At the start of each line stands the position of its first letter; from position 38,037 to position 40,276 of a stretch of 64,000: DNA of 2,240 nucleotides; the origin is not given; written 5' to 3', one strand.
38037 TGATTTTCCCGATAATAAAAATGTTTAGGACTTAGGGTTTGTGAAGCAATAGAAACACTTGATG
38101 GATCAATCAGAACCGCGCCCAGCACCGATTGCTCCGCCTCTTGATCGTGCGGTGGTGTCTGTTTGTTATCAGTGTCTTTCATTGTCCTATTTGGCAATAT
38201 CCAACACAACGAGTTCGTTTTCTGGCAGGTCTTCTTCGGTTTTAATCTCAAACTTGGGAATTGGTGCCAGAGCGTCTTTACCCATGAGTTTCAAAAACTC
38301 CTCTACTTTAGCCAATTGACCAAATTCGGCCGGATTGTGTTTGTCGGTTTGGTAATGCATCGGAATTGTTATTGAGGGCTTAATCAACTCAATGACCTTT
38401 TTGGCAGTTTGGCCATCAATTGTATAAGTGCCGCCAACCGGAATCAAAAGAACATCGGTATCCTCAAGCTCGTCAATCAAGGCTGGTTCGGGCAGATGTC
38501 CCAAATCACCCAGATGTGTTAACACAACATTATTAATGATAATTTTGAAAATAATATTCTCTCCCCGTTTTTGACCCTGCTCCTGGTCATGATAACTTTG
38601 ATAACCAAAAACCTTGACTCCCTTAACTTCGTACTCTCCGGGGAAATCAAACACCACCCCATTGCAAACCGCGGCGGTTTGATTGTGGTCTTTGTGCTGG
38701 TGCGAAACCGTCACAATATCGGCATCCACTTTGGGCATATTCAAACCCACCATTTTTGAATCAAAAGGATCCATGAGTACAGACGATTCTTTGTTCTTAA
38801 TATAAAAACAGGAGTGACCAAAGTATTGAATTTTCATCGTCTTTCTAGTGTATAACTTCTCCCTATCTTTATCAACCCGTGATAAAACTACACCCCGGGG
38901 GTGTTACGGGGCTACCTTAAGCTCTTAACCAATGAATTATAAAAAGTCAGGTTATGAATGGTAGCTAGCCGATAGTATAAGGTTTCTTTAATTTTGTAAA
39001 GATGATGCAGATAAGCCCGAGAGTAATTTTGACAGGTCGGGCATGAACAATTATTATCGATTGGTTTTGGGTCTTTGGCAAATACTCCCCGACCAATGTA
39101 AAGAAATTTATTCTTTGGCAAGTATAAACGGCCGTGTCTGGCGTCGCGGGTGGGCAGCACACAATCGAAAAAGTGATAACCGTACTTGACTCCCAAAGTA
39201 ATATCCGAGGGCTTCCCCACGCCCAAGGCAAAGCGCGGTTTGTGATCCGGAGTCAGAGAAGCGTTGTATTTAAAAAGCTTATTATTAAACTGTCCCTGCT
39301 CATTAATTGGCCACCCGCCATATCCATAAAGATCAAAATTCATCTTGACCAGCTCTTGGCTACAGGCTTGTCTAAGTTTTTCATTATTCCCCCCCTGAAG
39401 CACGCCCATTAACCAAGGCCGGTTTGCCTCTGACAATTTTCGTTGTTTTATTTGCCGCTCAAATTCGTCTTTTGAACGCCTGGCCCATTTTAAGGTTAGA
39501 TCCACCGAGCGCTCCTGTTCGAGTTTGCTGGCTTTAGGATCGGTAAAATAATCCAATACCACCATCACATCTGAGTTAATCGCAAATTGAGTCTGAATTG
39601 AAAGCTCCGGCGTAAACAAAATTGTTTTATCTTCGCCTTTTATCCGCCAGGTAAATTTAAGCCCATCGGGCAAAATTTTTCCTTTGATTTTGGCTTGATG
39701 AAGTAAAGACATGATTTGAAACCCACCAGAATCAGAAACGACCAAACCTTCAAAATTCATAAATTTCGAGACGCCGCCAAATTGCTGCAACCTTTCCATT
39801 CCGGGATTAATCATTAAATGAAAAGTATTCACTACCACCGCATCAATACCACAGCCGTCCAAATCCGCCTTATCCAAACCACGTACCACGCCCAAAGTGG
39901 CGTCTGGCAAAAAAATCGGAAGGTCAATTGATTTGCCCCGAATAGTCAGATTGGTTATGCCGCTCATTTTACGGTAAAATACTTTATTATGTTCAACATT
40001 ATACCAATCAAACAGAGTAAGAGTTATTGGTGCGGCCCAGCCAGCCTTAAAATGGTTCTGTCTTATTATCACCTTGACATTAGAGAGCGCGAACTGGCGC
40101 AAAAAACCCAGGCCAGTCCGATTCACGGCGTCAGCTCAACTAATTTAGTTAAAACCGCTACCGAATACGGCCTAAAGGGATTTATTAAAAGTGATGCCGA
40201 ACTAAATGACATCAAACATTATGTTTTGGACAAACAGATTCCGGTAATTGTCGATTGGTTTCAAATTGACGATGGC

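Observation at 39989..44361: C39-like peptidase plus three ATP-grasp ligases ending at tRNA-Gly: candidate peptide ligation/modification module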

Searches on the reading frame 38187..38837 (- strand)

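Call 4: search_protein_families(library=pfam, proteins=[window:38187-38837:-], max_evalue=0.01)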
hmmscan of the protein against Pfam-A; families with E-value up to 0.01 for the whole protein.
window:38187-38837:- (216 aa): 2 families
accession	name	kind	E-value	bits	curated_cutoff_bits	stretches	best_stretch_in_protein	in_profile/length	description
PF13483.12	Lactamase_B_3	-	7.5e-47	159.7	24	1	2-161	1-160/160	Beta-lactamase superfamily domain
PF12706.13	Lactamase_B_2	-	1e-07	32.2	27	1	69-162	96-200/200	Beta-lactamase superfamily domain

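Call 5: search_protein_families(library=ncbifam, proteins=[window:38187-38837:-], max_evalue=0.01)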
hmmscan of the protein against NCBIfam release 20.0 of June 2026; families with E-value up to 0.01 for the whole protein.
window:38187-38837:- (216 aa): 1 family
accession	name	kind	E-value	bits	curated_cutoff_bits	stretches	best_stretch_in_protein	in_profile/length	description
NF001911.0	PRK00685.1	equivalog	2.1e-27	96.1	144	2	67-164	93-196/228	metal-dependent hydrolase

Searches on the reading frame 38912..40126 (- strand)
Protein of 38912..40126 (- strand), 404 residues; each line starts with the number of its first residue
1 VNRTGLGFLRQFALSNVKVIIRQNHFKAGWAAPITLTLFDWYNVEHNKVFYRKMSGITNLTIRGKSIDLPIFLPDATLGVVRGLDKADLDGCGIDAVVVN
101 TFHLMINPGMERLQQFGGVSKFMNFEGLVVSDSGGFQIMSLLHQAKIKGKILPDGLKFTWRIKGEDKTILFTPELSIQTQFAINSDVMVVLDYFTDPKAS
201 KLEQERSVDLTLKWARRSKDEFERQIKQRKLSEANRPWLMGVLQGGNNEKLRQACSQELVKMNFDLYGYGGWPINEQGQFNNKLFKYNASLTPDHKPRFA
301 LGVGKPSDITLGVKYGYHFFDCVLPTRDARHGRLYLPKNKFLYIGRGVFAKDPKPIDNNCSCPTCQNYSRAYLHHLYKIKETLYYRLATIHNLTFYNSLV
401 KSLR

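Call 4: search_protein_families(library=pfam, proteins=[window:38912-40126:-], max_evalue=0.01)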
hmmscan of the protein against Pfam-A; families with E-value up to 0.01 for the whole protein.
window:38912-40126:- (404 aa): 1 family
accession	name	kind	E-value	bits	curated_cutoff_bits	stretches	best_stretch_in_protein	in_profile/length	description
PF01702.25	TGT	-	1.1e-91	308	26.3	1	58-404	6-336/357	Queuine tRNA-ribosyltransferase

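Call 5: search_protein_families(library=ncbifam, proteins=[window:38912-40126:-], max_evalue=0.01)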
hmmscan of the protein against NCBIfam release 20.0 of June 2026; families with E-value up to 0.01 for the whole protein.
window:38912-40126:- (404 aa): 3 families
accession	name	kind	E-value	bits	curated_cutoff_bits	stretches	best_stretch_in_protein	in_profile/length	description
TIGR00430.1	Q_tRNA_tgt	equivalog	8.9e-94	314.5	306.75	1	59-404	14-344/368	tRNA guanosine(34) transglycosylase Tgt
TIGR00449.1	tgt_general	superfamily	4.8e-92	308.7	47.6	1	57-404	12-343/367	tRNA-guanine transglycosylase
TIGR00432.2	arcsn_tRNA_tgt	equivalog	1.2e-24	86.5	350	2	172-397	102-308/441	tRNA guanosine(15) transglycosylase TgtA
